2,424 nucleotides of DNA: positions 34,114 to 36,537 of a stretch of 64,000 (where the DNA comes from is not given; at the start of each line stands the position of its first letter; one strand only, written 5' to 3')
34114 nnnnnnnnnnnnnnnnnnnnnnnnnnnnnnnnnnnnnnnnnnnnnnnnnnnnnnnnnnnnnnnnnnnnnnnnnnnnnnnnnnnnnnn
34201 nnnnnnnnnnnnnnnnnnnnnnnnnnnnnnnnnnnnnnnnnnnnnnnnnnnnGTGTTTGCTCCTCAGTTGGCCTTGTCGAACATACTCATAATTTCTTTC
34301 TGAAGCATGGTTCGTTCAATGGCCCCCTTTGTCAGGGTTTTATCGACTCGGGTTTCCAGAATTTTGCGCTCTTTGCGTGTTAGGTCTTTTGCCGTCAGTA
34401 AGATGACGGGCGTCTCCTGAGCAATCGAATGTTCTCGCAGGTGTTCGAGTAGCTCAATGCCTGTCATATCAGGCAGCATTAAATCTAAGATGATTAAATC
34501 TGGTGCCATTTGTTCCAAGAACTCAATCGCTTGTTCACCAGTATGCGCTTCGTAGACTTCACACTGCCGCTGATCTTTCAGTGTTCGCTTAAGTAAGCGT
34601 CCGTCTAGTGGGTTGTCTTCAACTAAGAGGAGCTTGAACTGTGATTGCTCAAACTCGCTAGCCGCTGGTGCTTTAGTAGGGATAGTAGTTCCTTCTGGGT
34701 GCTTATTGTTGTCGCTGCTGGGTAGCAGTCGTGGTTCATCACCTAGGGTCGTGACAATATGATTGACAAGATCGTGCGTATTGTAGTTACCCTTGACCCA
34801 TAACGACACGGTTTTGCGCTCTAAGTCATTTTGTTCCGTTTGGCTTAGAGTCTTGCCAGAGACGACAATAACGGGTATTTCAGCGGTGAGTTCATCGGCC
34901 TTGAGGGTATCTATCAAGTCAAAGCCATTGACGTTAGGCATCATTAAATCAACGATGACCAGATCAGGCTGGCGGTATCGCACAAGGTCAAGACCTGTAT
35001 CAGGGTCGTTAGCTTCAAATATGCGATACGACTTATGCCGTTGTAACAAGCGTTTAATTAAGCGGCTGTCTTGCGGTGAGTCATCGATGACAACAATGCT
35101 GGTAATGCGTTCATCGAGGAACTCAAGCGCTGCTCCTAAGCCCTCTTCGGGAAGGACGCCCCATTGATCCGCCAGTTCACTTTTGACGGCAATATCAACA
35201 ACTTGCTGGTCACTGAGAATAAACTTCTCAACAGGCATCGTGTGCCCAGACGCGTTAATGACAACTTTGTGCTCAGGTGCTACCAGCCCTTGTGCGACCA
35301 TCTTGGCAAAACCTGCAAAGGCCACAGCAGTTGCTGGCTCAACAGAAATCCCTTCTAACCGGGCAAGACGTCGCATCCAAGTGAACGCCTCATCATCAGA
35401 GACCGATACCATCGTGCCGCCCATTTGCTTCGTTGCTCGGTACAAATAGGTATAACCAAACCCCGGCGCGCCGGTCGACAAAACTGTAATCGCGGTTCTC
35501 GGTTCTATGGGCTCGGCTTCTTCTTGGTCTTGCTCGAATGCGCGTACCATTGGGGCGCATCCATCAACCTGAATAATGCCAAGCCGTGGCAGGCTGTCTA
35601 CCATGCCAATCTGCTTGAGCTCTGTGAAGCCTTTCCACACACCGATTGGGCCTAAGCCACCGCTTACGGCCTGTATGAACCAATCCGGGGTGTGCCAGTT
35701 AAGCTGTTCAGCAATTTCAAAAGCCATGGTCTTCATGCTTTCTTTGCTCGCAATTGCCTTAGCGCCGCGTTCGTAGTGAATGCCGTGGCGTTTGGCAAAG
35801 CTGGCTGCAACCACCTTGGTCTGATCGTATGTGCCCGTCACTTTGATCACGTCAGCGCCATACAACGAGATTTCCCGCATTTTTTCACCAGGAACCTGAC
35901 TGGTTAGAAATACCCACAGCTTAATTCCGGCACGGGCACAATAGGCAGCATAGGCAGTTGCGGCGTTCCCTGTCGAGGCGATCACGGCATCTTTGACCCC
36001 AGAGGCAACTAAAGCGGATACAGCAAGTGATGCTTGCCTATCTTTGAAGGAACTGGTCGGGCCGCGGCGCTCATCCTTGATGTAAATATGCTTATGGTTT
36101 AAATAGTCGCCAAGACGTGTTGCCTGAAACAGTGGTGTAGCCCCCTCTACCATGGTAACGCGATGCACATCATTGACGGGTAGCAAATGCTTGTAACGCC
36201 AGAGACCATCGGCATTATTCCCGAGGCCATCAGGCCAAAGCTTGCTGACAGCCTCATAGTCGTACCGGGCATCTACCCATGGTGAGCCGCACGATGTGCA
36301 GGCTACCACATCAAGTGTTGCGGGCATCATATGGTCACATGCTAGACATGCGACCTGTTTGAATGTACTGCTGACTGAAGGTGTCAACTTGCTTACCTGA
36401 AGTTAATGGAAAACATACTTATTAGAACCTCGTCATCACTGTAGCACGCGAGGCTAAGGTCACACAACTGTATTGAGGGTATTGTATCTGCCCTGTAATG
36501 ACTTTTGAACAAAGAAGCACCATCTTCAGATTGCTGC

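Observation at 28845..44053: Receiver-rich signalling island with no recognisable transcriptional output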

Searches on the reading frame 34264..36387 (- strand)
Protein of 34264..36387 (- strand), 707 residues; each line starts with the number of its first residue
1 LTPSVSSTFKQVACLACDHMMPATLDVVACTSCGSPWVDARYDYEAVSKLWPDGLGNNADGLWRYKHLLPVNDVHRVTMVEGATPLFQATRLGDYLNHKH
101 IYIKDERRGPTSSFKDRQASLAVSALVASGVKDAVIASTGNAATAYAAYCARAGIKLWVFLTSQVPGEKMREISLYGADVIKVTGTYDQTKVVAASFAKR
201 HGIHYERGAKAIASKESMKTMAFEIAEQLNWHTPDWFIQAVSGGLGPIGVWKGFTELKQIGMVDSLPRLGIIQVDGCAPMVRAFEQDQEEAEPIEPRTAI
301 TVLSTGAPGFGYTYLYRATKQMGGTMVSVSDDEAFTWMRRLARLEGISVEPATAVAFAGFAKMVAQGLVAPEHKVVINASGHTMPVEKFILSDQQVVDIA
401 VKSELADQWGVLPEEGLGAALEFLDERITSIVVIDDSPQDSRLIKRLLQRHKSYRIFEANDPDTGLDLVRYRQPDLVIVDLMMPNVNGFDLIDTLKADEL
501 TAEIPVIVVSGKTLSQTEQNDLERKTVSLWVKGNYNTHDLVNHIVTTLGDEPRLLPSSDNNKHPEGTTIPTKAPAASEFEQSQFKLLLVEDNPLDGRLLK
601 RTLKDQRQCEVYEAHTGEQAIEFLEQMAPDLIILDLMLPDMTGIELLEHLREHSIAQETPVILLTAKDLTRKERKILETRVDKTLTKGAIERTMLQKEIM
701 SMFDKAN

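Call 3: search_protein_families(library=pfam, proteins=[window:34264-36387:-], max_evalue=0.01)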
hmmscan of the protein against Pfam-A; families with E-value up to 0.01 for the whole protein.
window:34264-36387:- (707 aa): 5 families
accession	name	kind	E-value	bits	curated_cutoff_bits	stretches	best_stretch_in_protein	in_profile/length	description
PF00291.31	PALP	-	4.4e-65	220.4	35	1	77-381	1-295/295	Pyridoxal-phosphate dependent enzyme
PF00072.30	Response_reg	-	4.2e-39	133.6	30.2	2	587-694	2-106/111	Response regulator receiver domain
PF23198.2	PDE8A_N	-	0.00017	21.9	29.6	0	606-692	32-118/147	PDE8A-like, N-terminal domain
PF20274.4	cREC_REC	-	0.0015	19.6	27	1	603-666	5-74/88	Cyclic-phosphate processing Receiver domain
PF14446.12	Prok-RING_1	-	0.0038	17.6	29.1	1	10-37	3-30/54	Prokaryotic RING finger family 1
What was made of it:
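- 34264..36387 (-): 707-aa ThrC-like PLP enzyme fused to two receivers: Zn ribbon (aa 14-33), PALP (77-381, Lys115 in SFKDRQ), REC1 (430-548, Asp480), REC2 (585-700, Asp635). Pfam (call 3).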

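Call 10: search_protein_families(library=ncbifam, proteins=[window:34264-36387:-], max_evalue=0.001)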
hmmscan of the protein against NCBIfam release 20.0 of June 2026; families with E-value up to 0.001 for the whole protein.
window:34264-36387:- (707 aa): 136 families (the best 25 are shown)
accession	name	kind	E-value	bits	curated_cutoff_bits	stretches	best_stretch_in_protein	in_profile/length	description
NF006050.0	PRK08197.1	equivalog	4.4e-85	285.9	303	1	7-389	4-387/406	threonine synthase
NF004170.0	PRK05638.1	equivalog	7e-59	199.5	421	1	12-384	2-356/442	threonine synthase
TIGR00260.1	thrC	equivalog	1.1e-48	166.2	167.1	1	63-383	2-335/340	threonine synthase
NF005035.0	PRK06450.1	equivalog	1.9e-42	145.3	301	1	12-364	4-322/338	threonine synthase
NF006205.0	PRK08329.1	equivalog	2.7e-41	141.7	358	1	13-384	3-344/347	threonine synthase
TIGR03844.1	cysteate_syn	equivalog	4.8e-39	134.3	324.9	1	13-382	4-378/398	cysteate synthase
NF004996.0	PRK06381.1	equivalog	1.2e-35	123.1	266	1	82-377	14-313/319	threonine synthase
TIGR02154.1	PhoB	equivalog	6.8e-32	110.6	296.2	2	584-689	3-107/226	phosphate regulon transcriptional regulator PhoB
NF007135.0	PRK09581.1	equivalog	2.6e-31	108.9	474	2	585-701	4-118/457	PleD family two-component system response regulator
NF041866.1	EpsW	equivalog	4.8e-27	94.1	200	2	583-682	5-105/131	exopolysaccharide biosynthesis response regulator EpsW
NF007969.0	PRK10693.1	equivalog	1.1e-25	90.4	329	2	585-702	9-123/337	two-component system response regulator RssB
NF008318.0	PRK11107.1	equivalog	1.2e-25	89.8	890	2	571-702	655-784/920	two-component sensor histidine kinase BarA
NF045505.1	RR_RssB_Pseudo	equivalog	1.5e-25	90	700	2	581-705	3-124/394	two-component system response regulator RssB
NF007935.0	PRK10651.1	equivalog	1e-24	86.9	250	2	581-669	4-91/216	two-component system response regulator NarL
NF045991.1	RespRegCtrARhodob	equivalog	1.5e-24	87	350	2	585-689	2-103/224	response regulator transcription factor CtrA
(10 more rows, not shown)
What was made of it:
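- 34264..36387 (-): NCBIfam threonine-synthase models score just below their cut-offs (call 10).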

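Call 11: search_solved_structures(query=window:34264-36387:-, max_evalue=0.00001)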
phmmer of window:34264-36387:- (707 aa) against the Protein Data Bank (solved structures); distinct sequences matched with E-value up to 0.00001: 172 (the best 60 are shown).
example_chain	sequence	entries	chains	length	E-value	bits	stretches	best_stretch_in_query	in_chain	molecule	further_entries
2d1f_A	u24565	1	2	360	1.5e-43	152.3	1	64-394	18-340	Threonine synthase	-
2zsj_A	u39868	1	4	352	5.6e-43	150.5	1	63-379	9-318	Threonine synthase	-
1uim_A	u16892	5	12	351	1.4e-39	139.2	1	63-384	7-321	Threonine Synthase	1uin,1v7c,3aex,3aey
6cgq_A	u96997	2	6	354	7.6e-37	130.2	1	63-384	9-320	Threonine synthase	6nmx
1e5x_A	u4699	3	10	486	2.8e-29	105.2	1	34-385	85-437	THREONINE SYNTHASE | THREONINE SYNTHASE 1, CHLOROPLASTIC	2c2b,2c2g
9k3c_A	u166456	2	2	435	4.3e-15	58.3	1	109-381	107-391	Cysteate synthase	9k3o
9xzo_A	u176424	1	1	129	1.2e-13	53.6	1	585-672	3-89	De novo protein M1X0B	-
3f6p_A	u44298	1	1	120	5.6e-13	51.3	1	585-696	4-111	Transcriptional regulatory protein yycF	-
2zwm_A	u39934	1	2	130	7.2e-13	51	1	585-696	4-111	Transcriptional regulatory protein yycF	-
6azr_B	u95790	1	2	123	3.5e-12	48.7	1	585-686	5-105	Chemotaxis regulator-transmits chemoreceptor signals to flagelllar motor components CheY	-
3dge_C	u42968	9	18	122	3.7e-12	48.6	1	585-686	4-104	Response regulator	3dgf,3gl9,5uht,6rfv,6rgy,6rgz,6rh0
4ja2_A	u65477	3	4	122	7.9e-12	47.5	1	585-686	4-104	Response regulator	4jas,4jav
9lbr_A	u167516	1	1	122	9.5e-12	47.3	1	585-686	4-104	Response regulator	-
8phn_A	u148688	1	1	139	2e-11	46.2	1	581-696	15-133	histidine kinase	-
1zes_A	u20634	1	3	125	3.9e-11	45.2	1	586-692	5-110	Phosphate regulon transcriptional regulatory protein phoB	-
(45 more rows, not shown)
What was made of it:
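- Closest known: Response regulators with enzymatic outputs. Same: PleD appears among the receiver hits in calls 10 and 11.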

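Call 12: find_homologous_proteins(query=window:34264-36387:-, max_evalue=1e-20)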
Query window:34264-36387:- (707 aa): 6321 proteins with E <= 1e-20 among 8000 candidates; the best 120 are listed.
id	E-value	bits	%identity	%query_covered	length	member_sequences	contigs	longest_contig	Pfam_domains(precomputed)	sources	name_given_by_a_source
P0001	0.0e+0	1602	100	100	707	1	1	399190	PF00291.32,PF00072.31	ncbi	-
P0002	0.0e+0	1297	81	100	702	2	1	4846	PF00291.32,PF00072.31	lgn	-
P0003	0.0e+0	1284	80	100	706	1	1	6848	PF00291.32,PF23198.2,PF00072.31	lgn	-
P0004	0.0e+0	1116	70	99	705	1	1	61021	PF00291.32,PF00072.31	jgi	-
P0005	1.3e-281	954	59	99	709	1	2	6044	PF00291.32,PF00072.31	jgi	jgi:threonine synthase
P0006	4.4e-281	952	61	99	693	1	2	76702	PF00291.32,PF00072.31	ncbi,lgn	-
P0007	2.1e-280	950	61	98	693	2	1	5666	PF00291.32,PF00072.31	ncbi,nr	ncbi:MAG TPA: threonine synthase [Chloroflexi bacterium]|nr:threonine synthase [Chloroflexota bacter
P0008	2.8e-278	943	59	99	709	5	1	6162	PF00291.32,PF00072.31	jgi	jgi:threonine synthase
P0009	3.7e-271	919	58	99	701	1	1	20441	PF00291.32,PF00072.31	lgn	-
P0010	7.4e-271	918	58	99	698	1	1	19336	PF00291.32,PF00072.31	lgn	-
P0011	1.9e-269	914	58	99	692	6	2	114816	PF00291.32,PF00072.31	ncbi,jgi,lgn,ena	-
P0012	8.2e-268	908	59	99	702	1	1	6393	PF00291.32,PF00072.31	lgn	-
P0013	3.1e-256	870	53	97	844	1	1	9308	PF00291.32,PF00072.31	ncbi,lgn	-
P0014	1.0e-249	849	61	91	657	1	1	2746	PF00291.32,PF00072.31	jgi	jgi:threonine synthase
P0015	3.7e-248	843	55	99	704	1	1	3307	PF00291.32,PF00072.31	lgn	-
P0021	2.3e-235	801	55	95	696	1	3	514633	PF00291.32,PF00072.31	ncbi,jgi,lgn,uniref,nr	ncbi:MAG: hypothetical protein CUN49_05265 [Candidatus Thermofonsia Clade 1 bacterium]|jgi:threonine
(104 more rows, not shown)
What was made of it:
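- The fusion has more than 120 full-length homologues (call 12) and at least 572 loci in species-representative genomes.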

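Call 13: find_encoding_contigs(protein=P0001, flank=10000, max_places=3)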
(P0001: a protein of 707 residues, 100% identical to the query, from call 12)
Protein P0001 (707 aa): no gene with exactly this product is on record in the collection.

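Call 14: find_encoding_contigs(protein=P0021, flank=10000, max_places=3)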
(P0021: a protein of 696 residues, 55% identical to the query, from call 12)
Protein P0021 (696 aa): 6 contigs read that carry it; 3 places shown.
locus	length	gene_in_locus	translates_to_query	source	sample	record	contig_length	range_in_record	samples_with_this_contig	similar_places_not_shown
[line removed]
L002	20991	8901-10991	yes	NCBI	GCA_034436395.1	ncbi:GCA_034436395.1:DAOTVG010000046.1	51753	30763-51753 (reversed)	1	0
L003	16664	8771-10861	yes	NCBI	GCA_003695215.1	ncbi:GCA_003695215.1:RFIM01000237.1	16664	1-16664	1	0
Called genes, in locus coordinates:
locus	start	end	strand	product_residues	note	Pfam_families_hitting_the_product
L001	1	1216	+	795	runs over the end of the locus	PF00069:Pkinase, PF03109:ABC1 (faint), PF07714:PK_Tyr_Ser-Thr, PF13428:TPR_14 (faint), PF00515:TPR_1 (faint), PF07719:TPR_2 (faint), PF13431:TPR_17 (faint), PF21033:RMD1-3 (faint)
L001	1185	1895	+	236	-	-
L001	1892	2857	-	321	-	PF00365:PFK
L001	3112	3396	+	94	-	PF00216:Bac_DNA_binding, PF18291:HU-HIG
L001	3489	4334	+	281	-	PF01112:Asparaginase_2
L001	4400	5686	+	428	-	PF07690:MFS_1, PF12832:MFS_1_like (faint), PF07690:MFS_1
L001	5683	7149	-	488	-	PF08323:Glyco_transf_5, PF13579:Glyco_trans_4_4 (weak), PF00534:Glycos_transf_1, PF13692:Glyco_trans_1_4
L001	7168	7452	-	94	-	-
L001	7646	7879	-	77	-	PF13646:HEAT_2, PF02985:HEAT (faint)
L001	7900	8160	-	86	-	PF13646:HEAT_2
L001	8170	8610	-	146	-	PF13646:HEAT_2 (weak)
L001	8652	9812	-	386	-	PF01261:AP_endonuc_2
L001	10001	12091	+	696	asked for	PF00291:PALP, PF00072:Response_reg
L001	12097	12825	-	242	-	PF00072:Response_reg, PF00196:GerE, PF08281:Sigma70_r4_2 (faint)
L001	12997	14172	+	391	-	PF01590:GAF, PF13185:GAF_2, PF13492:GAF_3 (faint), PF07730:HisKA_3, PF13581:HATPase_c_2, PF02518:HATPase_c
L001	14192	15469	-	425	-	PF00364:Biotin_lipoyl, PF02817:E3_binding, PF00198:2-oxoacid_dh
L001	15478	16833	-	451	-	PF20695:UbiD_N, PF01977:UbiD, PF20696:UbiD_C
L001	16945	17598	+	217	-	PF00174:Oxidored_molyb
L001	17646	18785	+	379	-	-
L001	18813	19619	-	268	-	PF12679:ABC2_membrane_2, PF12698:ABC2_membrane_3 (weak), PF13346:ABC2_membrane_5 (weak)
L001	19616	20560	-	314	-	PF00005:ABC_tran, PF13732:DrrA1-3_C (faint), PF13304:AAA_21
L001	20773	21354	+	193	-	PF12840:HTH_20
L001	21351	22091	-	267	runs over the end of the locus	PF01026:TatD_DNase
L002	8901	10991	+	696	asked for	PF00291:PALP, PF00072:Response_reg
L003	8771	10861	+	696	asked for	PF00291:PALP, PF00072:Response_reg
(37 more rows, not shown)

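Call 15: find_encoding_contigs(protein=P0004, flank=10000, max_places=2)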
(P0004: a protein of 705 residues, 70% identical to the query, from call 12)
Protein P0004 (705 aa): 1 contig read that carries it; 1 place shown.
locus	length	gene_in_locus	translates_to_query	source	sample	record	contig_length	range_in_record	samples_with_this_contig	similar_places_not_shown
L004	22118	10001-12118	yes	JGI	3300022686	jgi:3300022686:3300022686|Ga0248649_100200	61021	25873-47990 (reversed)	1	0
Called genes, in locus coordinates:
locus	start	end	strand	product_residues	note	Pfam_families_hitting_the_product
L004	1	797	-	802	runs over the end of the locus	PF01326:PPDK_N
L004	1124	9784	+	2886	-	PF02743:dCache_1, PF00672:HAMP, PF01590:GAF, PF13185:GAF_2, PF13492:GAF_3, PF01590:GAF, PF13185:GAF_2, PF01590:GAF, +23 more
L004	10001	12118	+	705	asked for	PF00291:PALP, PF00072:Response_reg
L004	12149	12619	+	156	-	PF00072:Response_reg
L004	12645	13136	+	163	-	PF00072:Response_reg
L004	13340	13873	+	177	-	PF00072:Response_reg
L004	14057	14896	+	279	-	PF00583:Acetyltransf_1, PF13673:Acetyltransf_10 (weak), PF13508:Acetyltransf_7, PF08445:FR47 (weak)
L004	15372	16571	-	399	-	PF00072:Response_reg, PF00512:HisKA, PF02518:HATPase_c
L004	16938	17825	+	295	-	PF00989:PAS, PF08448:PAS_4 (weak), PF13188:PAS_8 (weak), PF13426:PAS_9, PF01590:GAF, PF13185:GAF_2, PF13492:GAF_3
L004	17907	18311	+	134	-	PF00072:Response_reg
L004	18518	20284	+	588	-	PF16927:HisKA_7TM, PF00989:PAS, PF08448:PAS_4 (weak), PF13426:PAS_9 (weak), PF00512:HisKA, PF02518:HATPase_c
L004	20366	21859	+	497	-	PF13371:TPR_9, PF13414:TPR_11 (weak), PF00515:TPR_1, PF07719:TPR_2, PF13181:TPR_8 (weak), PF13424:TPR_12, PF13432:TPR_16, PF13414:TPR_11 (weak), +14 more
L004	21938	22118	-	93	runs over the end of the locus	-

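Call 16: find_encoding_contigs(protein=P0006, flank=10000, max_places=2)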
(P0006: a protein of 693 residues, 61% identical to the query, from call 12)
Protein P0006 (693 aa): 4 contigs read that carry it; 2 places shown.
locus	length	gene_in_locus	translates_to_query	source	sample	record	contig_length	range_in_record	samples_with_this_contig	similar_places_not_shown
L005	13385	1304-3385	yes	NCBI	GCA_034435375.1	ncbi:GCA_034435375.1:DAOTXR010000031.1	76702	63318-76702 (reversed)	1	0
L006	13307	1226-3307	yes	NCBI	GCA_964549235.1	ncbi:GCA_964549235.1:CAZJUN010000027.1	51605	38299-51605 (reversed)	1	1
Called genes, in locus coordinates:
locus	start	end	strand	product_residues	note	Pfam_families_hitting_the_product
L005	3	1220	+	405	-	?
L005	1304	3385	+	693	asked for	PF00291:PALP, PF00072:Response_reg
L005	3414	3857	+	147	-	PF00072:Response_reg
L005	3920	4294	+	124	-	PF00072:Response_reg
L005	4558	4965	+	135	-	PF00072:Response_reg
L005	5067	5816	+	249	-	PF00583:Acetyltransf_1, PF13508:Acetyltransf_7, PF08445:FR47 (faint)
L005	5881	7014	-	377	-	PF00072:Response_reg, PF00512:HisKA, PF02518:HATPase_c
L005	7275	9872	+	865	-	PF00989:PAS, PF08448:PAS_4, PF13426:PAS_9, PF00989:PAS, PF08448:PAS_4, PF13426:PAS_9, PF08447:PAS_3, PF08447:PAS_3, +5 more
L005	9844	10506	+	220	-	PF00072:Response_reg, PF08281:Sigma70_r4_2, PF00196:GerE, PF04545:Sigma70_r4 (weak), PF13384:HTH_23 (weak)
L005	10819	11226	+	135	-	PF00072:Response_reg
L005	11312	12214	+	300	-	PF00989:PAS, PF08448:PAS_4, PF13426:PAS_9, PF01590:GAF, PF13185:GAF_2, PF13492:GAF_3 (weak)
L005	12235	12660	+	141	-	PF00072:Response_reg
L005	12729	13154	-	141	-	PF00892:EamA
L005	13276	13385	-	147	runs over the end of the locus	PF03473:MOSC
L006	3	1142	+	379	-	?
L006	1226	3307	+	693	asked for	PF00291:PALP, PF00072:Response_reg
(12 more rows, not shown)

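Call 17: find_encoding_contigs(protein=P0003, flank=10000, max_places=2)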
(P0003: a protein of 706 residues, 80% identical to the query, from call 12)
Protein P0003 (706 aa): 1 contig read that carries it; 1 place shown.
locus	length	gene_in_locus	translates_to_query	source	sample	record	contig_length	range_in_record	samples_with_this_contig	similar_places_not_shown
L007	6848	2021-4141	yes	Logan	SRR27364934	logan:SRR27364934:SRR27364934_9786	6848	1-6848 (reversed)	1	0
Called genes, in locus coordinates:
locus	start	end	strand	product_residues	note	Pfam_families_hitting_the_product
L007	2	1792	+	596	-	?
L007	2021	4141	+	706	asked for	PF00291:PALP, PF23198:PDE8A_N (faint), PF00072:Response_reg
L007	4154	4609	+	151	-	PF00072:Response_reg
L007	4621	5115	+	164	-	PF00072:Response_reg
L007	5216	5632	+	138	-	PF00072:Response_reg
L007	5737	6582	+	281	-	PF00583:Acetyltransf_1, PF13673:Acetyltransf_10 (faint), PF13508:Acetyltransf_7, PF08445:FR47 (weak)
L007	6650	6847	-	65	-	?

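Call 22: find_related_loci(query=A1, collection=genome_contigs, flank=10000)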
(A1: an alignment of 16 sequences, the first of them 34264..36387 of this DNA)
Query A1 (707 aa) in genome_contigs; peptide patterns used: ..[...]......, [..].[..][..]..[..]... (x = any residue, [..] = any of these).
600 stretches matched a pattern (row limit reached: there are more); 572 encode a relative of the query (tblastn E <= 1e-3); the best 80 are kept; 80 distinct loci.
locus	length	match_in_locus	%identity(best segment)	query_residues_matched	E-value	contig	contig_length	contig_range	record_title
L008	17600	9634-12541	58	6-705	0e+0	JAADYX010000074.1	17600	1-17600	MAG: Chloroflexi bacterium isolate TC_195 k99_600581, whole genome shotgun sequence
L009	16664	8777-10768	55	7-701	0e+0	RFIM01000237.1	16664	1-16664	MAG: Chloroflexota bacterium isolate J076 k99_693015, whole genome shotgun sequence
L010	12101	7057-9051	54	7-705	0e+0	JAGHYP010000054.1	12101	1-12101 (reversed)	MAG: Chloroflexota bacterium isolate 629H.12 NODE_874_length_12101_cov_5.221484, whole genome shotgun sequence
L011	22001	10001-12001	53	7-688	0e+0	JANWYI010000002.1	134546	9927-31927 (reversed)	MAG: Anaerolineae bacterium isolate SKYG67 NODE_2_length_134546_cov_18.585780, whole genome shotgun sequence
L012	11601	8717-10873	54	7-677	0e+0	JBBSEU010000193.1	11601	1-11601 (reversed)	MAG: Aggregatilineales bacterium isolate LS1_sbin.58 LS1_sbin.58_K_1642293_L_11601_cov_11.6130, whole genome shotgun seq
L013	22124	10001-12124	52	6-704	0e+0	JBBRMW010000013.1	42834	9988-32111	MAG: Aggregatilineales bacterium isolate La1_metabat2.073 LA1C_B2.073_k141_562098L_42834_cov_11.0001, whole genome shotg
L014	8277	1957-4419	51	5-707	0e+0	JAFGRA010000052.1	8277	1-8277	MAG: Anaerolineales bacterium isolate Zod_Metabat.802 k87_1565980, whole genome shotgun sequence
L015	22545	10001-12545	50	1-705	0e+0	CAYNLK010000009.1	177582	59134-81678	MAG TPA_asm: uncultured Caldilineaceae bacterium isolate binchicken_co44_236 genome assembly, contig: NODE_95_length_177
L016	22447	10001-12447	50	7-695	0e+0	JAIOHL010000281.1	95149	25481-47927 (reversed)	MAG: Anaerolineae bacterium isolate MAG_03 contig_266511, whole genome shotgun sequence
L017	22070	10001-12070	51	7-706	0e+0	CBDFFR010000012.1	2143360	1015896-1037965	MAG: Aggregatilineales bacterium isolate 104f95c2-cf72-426b-bb91-f208241fe8be genome assembly, contig: contig_12, whole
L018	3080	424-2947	49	7-688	0e+0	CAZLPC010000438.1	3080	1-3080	MAG TPA_asm: uncultured Anaerolineae bacterium isolate SRP072547_co1_26 genome assembly, contig: NODE_79907_length_3080_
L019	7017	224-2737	50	4-699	0e+0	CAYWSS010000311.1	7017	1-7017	MAG TPA_asm: uncultured Caldilineaceae bacterium isolate binchicken_co275_173 genome assembly, contig: NODE_18846_length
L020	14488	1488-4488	49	4-707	0e+0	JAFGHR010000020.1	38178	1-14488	MAG: Anaerolineae bacterium isolate Zod_Metabat.151 k87_3112353, whole genome shotgun sequence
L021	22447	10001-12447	50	7-695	0e+0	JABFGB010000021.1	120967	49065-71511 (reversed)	MAG: Chloroflexota bacterium isolate CFX10 c_000000000021, whole genome shotgun sequence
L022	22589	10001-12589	49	4-702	0e+0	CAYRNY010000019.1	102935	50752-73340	MAG TPA_asm: uncultured Anaerolineaceae bacterium isolate SRP141376_co2_369 genome assembly, contig: NODE_510_length_102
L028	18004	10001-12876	50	4-703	0e+0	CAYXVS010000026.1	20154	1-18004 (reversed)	MAG TPA_asm: uncultured Anaerolineales bacterium isolate binchicken_co8_377 genome assembly, contig: NODE_4317_length_20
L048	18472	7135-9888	50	4-699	0e+0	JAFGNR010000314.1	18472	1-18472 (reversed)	MAG: Anaerolineae bacterium isolate Zod_Metabat.557 k87_3285943, whole genome shotgun sequence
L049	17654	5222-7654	49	1-703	0e+0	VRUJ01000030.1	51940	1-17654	MAG: Chloroflexota bacterium isolate MohnsGC08_bin188 NODE_30_length_51940_cov_61.826524, whole genome shotgun sequence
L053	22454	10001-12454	49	3-703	0e+0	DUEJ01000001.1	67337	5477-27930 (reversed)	MAG TPA_asm: Thermoflexia bacterium isolate G713 Contig1, whole genome shotgun sequence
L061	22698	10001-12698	49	7-703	0e+0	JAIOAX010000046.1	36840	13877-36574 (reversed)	MAG: Chloroflexota bacterium isolate S1bins75 c_000000000046, whole genome shotgun sequence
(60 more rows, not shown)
